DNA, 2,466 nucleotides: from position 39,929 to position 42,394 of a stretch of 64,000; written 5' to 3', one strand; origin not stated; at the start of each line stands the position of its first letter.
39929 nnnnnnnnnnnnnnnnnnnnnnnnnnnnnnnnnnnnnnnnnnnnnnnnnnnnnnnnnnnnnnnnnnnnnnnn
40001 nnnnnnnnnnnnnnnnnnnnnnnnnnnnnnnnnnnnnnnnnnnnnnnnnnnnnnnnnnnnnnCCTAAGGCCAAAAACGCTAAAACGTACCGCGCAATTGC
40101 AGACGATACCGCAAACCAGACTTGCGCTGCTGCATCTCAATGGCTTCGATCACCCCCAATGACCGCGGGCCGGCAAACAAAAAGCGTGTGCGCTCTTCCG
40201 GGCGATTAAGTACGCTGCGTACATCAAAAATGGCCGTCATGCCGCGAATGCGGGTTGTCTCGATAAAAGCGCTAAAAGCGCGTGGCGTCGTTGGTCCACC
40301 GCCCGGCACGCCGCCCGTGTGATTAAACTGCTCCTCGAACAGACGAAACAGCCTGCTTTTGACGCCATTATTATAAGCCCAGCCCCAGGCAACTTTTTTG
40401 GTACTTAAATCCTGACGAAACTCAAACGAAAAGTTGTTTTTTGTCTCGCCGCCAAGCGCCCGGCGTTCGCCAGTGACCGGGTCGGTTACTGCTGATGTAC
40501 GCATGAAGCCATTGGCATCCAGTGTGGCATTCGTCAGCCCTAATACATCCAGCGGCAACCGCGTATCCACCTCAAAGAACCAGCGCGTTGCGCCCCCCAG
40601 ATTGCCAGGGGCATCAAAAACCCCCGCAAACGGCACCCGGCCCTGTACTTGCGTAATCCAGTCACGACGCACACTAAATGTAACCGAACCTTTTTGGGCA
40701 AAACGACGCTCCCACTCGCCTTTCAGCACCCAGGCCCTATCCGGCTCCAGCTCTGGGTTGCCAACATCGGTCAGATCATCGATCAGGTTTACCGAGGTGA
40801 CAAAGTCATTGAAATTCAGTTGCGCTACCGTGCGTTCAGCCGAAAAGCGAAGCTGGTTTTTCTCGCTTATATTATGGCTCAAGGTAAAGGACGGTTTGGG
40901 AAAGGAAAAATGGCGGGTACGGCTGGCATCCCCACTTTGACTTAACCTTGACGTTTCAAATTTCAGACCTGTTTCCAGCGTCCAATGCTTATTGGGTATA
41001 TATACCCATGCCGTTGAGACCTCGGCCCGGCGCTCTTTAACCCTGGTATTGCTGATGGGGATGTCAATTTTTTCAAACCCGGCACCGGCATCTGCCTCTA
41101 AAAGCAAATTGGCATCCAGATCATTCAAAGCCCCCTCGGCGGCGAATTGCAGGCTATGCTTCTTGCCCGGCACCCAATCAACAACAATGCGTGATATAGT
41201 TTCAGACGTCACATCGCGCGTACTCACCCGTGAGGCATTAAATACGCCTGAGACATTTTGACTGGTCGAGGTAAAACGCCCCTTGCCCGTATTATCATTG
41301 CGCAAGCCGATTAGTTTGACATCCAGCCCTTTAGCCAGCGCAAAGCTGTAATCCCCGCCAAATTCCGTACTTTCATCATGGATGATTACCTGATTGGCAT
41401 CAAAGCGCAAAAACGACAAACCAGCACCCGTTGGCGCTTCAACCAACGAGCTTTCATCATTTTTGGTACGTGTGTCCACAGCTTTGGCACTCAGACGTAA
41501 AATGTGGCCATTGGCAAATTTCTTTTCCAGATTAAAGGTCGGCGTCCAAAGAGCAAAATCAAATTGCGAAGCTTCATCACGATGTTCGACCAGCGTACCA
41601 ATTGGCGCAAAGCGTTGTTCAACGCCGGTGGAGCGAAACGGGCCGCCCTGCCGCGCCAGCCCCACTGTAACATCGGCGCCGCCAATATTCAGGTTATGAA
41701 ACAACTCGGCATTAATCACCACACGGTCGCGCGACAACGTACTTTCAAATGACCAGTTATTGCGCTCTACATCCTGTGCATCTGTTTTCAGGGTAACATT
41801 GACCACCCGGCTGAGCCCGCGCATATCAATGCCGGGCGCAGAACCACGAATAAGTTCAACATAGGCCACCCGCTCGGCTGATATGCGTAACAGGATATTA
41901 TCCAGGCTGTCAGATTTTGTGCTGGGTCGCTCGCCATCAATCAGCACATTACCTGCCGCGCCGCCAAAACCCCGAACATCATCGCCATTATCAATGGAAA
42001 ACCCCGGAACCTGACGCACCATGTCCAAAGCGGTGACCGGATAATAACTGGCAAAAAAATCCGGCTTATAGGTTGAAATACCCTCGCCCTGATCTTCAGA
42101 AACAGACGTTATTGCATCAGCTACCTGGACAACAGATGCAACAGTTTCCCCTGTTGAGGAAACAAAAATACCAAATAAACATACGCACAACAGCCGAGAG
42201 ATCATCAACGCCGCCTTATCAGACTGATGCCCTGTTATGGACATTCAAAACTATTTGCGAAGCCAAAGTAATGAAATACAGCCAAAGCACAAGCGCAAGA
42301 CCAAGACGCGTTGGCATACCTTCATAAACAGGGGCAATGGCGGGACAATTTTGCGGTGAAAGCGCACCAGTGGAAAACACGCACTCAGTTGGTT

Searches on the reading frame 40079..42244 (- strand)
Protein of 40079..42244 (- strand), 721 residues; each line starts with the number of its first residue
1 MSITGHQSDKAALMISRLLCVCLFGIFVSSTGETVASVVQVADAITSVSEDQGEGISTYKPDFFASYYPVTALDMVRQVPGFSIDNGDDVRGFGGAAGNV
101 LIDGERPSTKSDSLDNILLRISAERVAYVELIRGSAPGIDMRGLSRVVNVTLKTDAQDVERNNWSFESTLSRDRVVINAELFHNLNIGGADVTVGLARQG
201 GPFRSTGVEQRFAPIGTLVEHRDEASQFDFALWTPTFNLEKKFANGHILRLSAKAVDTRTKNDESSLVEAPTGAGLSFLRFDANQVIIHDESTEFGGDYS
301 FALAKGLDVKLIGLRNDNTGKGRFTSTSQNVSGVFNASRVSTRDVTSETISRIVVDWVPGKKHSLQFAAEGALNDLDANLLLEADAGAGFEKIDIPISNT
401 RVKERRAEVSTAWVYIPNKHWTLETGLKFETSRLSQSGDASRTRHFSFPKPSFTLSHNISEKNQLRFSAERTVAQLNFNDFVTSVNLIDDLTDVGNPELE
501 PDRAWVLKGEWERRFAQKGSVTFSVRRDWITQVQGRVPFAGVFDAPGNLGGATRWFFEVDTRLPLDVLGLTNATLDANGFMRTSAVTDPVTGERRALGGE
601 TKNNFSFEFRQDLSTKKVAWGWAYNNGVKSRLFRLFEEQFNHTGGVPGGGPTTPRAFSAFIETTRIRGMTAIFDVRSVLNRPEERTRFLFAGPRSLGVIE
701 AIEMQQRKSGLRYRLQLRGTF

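Call 32: search_protein_families(library=pfam, proteins=[window:40079-42244:-], max_evalue=0.00001)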
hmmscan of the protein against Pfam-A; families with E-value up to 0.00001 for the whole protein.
window:40079-42244:- (721 aa): 1 family
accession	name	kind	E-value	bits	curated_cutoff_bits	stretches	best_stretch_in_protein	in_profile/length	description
PF14905.12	OMP_b-brl_3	-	9.2e-10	38.6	27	1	315-614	18-327/408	Outer membrane protein beta-barrel family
